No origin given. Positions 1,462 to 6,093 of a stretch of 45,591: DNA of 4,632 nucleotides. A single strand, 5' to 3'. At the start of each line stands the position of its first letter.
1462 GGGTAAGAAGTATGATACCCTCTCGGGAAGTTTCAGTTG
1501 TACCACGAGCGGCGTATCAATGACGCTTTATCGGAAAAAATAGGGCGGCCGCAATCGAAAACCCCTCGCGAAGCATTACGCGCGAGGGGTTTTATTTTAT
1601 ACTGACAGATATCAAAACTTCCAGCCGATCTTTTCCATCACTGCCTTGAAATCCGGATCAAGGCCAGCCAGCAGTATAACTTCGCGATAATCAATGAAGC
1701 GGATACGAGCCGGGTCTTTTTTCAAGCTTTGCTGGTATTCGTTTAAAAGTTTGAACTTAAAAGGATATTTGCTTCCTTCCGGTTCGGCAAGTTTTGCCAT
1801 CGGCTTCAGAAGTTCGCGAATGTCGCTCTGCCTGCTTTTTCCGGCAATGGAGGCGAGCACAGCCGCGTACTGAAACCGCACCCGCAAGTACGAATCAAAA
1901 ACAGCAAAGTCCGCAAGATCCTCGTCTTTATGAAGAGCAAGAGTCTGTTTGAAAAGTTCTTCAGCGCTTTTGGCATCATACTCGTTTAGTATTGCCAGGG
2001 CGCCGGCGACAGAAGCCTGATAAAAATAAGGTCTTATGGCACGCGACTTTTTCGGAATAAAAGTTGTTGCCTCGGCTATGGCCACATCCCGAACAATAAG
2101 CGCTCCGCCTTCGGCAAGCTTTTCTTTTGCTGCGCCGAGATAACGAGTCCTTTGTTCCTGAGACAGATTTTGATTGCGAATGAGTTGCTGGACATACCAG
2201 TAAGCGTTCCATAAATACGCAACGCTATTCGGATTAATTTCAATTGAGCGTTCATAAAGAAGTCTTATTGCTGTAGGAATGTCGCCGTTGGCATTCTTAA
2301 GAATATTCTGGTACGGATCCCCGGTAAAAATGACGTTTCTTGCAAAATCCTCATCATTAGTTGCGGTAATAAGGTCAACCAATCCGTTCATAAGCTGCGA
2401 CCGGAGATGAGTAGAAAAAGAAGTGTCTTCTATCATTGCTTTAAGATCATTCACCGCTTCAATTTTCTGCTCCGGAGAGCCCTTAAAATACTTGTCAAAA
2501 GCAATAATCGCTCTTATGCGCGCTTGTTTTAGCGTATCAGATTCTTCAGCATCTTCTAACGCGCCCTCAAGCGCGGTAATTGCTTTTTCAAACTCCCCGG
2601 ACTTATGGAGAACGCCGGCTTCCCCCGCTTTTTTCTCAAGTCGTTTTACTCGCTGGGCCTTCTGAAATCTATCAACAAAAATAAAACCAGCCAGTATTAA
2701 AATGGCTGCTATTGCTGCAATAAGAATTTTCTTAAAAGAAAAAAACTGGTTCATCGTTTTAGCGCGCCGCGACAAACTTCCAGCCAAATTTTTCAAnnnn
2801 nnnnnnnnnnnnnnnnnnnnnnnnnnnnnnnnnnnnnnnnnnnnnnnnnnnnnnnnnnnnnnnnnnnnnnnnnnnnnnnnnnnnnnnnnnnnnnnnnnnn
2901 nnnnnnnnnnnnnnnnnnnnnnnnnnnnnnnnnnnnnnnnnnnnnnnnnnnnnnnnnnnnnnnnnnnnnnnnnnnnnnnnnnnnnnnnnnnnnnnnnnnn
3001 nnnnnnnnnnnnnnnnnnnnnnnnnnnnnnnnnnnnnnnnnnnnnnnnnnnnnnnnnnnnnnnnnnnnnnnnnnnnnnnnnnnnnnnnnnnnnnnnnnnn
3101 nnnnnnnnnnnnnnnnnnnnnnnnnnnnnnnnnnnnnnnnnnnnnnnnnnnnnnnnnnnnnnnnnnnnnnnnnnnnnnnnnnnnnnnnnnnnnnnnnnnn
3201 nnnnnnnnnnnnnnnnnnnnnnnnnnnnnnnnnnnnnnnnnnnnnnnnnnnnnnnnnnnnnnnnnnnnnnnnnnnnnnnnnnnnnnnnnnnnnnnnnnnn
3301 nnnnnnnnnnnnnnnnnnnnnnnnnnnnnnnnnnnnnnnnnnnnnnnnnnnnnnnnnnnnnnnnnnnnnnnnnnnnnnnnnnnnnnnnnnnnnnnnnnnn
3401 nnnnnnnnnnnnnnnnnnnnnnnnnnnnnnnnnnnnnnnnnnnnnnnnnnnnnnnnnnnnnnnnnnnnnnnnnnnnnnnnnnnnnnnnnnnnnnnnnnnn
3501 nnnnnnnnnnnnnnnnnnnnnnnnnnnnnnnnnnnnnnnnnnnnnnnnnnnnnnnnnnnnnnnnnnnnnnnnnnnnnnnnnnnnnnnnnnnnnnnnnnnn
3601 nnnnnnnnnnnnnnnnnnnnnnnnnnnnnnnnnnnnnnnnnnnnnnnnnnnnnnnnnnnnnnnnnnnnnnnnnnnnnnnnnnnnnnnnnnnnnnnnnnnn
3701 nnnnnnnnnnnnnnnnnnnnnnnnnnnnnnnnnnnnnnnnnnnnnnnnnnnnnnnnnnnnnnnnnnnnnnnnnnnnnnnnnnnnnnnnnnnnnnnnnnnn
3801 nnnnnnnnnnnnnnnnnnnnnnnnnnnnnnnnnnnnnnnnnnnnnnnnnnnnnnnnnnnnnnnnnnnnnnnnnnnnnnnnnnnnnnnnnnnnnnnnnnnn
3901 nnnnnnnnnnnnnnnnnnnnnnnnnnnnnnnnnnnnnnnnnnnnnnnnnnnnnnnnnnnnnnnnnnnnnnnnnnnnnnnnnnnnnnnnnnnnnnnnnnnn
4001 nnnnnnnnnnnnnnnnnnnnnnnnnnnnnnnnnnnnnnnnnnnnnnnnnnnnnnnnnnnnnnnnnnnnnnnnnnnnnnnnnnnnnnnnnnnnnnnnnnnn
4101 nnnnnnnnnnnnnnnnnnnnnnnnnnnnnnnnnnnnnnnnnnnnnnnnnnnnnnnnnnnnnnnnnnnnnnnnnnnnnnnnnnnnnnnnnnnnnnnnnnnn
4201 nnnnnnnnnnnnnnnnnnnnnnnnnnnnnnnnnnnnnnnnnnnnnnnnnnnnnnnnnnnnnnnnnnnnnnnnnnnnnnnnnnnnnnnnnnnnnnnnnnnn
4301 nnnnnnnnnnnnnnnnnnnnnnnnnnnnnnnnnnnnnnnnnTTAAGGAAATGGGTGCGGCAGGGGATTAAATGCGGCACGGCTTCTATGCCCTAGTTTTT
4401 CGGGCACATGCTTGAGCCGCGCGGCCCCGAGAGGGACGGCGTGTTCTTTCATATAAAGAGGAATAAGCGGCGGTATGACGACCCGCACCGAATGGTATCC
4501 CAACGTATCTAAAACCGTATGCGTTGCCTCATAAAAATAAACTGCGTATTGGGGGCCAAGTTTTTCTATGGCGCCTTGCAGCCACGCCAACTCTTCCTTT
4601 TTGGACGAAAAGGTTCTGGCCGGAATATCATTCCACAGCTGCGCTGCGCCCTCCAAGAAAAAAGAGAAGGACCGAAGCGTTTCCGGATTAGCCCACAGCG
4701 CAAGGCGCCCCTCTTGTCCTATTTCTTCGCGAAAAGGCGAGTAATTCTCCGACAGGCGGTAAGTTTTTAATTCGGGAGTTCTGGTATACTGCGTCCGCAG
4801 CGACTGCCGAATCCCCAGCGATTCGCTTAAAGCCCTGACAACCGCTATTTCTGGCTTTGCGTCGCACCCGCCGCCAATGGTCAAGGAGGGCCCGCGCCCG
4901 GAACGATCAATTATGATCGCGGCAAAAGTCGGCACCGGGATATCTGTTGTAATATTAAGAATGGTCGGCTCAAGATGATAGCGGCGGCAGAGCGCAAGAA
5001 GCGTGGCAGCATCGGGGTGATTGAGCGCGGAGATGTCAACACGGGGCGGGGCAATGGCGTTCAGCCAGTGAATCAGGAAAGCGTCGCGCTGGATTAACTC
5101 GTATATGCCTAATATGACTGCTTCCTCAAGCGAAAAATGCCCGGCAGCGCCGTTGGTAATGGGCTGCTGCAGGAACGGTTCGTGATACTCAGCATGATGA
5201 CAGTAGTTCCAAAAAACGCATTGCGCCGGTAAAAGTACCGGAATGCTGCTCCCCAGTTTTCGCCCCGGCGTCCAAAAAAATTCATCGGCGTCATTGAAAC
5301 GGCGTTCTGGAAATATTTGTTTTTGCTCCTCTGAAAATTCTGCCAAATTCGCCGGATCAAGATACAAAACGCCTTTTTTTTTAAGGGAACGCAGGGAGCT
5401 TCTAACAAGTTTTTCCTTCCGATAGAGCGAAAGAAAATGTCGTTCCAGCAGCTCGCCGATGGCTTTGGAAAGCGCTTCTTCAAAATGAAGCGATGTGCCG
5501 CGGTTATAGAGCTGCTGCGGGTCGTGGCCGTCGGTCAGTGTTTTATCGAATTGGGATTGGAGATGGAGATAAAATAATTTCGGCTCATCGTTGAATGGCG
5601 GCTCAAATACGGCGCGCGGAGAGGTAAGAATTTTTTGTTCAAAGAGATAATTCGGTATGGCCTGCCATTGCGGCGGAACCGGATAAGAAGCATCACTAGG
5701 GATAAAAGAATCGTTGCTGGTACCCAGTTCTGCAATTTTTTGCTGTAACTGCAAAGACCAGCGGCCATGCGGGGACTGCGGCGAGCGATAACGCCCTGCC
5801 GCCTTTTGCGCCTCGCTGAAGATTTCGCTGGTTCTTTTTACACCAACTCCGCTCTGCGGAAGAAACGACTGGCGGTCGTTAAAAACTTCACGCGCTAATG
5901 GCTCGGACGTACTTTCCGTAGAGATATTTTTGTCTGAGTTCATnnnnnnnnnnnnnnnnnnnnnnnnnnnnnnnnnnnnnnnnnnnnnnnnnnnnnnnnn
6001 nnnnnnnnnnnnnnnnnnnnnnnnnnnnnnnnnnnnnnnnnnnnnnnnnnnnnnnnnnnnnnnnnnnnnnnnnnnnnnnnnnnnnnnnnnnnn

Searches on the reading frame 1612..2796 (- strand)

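Call 89: search_protein_families(library=pfam, proteins=[window:1612-2796:-], max_evalue=0.001)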
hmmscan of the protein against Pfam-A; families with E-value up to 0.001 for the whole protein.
window:1612-2796:- (394 aa): 2 families
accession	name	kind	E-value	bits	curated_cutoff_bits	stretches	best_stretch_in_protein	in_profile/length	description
PF13414.12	TPR_11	-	0.00054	20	26.8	0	63-81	4-22/42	TPR repeat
PF13428.12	TPR_14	-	0.00097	20.1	23.5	0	61-94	9-42/44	Tetratricopeptide repeat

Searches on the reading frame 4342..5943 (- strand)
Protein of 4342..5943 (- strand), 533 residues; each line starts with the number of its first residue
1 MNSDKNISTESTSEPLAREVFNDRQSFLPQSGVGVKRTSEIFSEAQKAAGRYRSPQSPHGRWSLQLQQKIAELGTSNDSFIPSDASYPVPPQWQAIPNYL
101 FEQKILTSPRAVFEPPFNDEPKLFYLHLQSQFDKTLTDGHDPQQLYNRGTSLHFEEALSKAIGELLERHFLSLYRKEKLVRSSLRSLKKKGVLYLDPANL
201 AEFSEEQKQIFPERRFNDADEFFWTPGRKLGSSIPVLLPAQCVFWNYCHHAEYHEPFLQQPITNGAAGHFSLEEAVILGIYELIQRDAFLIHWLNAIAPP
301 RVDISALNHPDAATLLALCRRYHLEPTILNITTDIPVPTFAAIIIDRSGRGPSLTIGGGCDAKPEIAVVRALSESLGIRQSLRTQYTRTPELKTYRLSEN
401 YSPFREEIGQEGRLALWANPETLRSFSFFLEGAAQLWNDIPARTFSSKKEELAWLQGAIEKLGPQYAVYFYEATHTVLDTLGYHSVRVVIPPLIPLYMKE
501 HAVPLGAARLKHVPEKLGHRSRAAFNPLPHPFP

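Call 89: search_protein_families(library=pfam, proteins=[window:4342-5943:-], max_evalue=0.001)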
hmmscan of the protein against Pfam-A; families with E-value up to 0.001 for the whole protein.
window:4342-5943:- (533 aa): 1 family
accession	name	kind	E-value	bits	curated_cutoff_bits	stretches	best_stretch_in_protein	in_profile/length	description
PF02624.21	YcaO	-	3e-57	194.8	25.7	1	149-492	2-323/325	YcaO cyclodehydratase, ATP-ad Mg2+-binding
